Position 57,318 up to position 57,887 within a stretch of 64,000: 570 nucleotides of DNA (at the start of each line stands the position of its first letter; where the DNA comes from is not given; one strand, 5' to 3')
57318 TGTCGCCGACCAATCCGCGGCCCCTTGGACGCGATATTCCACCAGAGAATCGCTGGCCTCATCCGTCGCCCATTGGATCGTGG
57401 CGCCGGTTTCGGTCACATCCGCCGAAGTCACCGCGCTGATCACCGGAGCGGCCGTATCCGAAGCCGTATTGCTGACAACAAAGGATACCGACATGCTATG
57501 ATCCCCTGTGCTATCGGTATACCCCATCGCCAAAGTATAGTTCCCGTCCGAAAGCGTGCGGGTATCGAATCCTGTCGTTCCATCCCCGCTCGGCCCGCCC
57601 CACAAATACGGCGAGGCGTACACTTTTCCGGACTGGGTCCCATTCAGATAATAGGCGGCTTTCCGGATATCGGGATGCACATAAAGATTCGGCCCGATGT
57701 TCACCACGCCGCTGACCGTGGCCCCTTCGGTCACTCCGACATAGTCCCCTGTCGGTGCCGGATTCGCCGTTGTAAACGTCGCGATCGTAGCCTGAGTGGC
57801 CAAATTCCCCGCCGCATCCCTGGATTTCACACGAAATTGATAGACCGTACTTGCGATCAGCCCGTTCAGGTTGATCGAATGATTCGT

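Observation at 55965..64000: Surface-protein gene directly followed by a GT2 / sugar-epimerase / GT2 / C-methyltransferase cluster: possible dedicated protein-glycosylation or branched-sugar glycan locus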

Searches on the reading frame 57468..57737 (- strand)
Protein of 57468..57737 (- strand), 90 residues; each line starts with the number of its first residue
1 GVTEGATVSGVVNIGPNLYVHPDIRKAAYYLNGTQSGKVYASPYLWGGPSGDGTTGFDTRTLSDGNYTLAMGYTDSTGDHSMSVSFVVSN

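Call 95: predict_structure(alignment_id=A7)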
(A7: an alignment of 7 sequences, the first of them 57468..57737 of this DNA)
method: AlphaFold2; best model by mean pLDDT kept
length: 90 residues; sequences in the alignment: 7
mean_pLDDT: 78.2   pTM: 0.67
mean pLDDT of the five models: 78.2, 77.8, 75.1, 74.5, 72.7
residues with pLDDT >= 90: 18; 70-90: 47; 50-70: 21; < 50: 4
segments of 3 or more residues with pLDDT < 50: 2-4
pLDDT, mean of each block of 10 residues (from residue 1): 52 76 90 87 74 67 85 92 83
secondary structure, 60 per line:
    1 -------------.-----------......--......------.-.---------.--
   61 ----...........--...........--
elements in order: E26-31 E34-39 E65-75 E78-88

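Call 97: fold_search(model_id=the predicted structure, library=pdb)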
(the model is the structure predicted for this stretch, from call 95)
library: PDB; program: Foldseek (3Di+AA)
matches with E <= 10: 939; with E <= 0.001: 0
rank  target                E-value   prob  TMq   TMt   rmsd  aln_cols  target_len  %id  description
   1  2w1n                  4.2e-02  0.99  0.52  0.23  16.1       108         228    8  cohesin and fibronectin type-III double module construct from the Clostridium perfringens glycoside hydrolase GH84C (released 2009-02-03)
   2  3pdd                  5.5e-02  1.00  0.48  0.25   2.5        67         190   16  Structures of Clostridium thermocellum CbhA fibronectin(III)-like modules (released 2011-11-23)
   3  6e57_C                6.1e-02  0.99  0.44  0.13   5.1        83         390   17  Bacteroides ovatus mixed-linkage glucan utilization locus (MLGUL) SGBP-B in complex with mixed-linkage heptasaccharide (released 2019-05-29)
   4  6e57_D                6.8e-02  0.99  0.45  0.13   4.3        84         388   18  Bacteroides ovatus mixed-linkage glucan utilization locus (MLGUL) SGBP-B in complex with mixed-linkage heptasaccharide (released 2019-05-29)
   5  6e9b_C                8.5e-02  0.99  0.50  0.14   4.1        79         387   16  Bacteroides ovatus mixed-linkage glucan utilization locus (MLGUL) SGBP-B in complex with mixed-linkage heptasaccharide (released 2019-05-15)
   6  3pe9_A                9.0e-02  1.00  0.48  0.48   2.8        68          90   16  Structures of Clostridium thermocellum CbhA fibronectin(III)-like modules (released 2011-11-23)
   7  1wwa_Y                9.0e-02  0.75  0.42  0.37  10.2       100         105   15  NGF BINDING DOMAIN OF HUMAN TRKA RECEPTOR (released 1999-07-07)
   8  2yn3_A                9.5e-02  0.84  0.43  0.17  15.0       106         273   18  Structural insight into the giant calcium-binding adhesin SiiE: implications for the adhesion of Salmonella enterica t (released 2013-04-03)
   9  1wwc                  1.0e-01  0.80  0.44  0.39   9.6        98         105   13  NT3 BINDING DOMAIN OF HUMAN TRKC RECEPTOR (released 1999-07-07)
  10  2yn5_A                1.1e-01  0.96  0.43  0.16   4.7        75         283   23  Structural insight into the giant calcium-binding adhesin SiiE: implications for the adhesion of Salmonella enterica t (released 2013-04-03)
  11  3pe9_D                1.2e-01  1.00  0.53  0.56   3.2        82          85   15  Structures of Clostridium thermocellum CbhA fibronectin(III)-like modules (released 2011-11-23)
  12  2yn3_C                1.3e-01  0.97  0.42  0.16   4.6        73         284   19  Structural insight into the giant calcium-binding adhesin SiiE: implications for the adhesion of Salmonella enterica t (released 2013-04-03)
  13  2yn3_D                1.3e-01  0.99  0.46  0.22   3.4        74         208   16  Structural insight into the giant calcium-binding adhesin SiiE: implications for the adhesion of Salmonella enterica t (released 2013-04-03)
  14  4r5o_D                1.6e-01  0.99  0.56  0.14   3.5        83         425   16  Crystal structure of a Quinonprotein alcohol dehydrogenase-like protein (BT1487) from Bacteroides thetaiotaomicron VPI (released 2014-09-10)
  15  2x2y_A                1.7e-01  0.93  0.37  0.09   5.6        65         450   14  Cellulomonas fimi endo-beta-1,4-mannanase double mutant (released 2010-06-23)
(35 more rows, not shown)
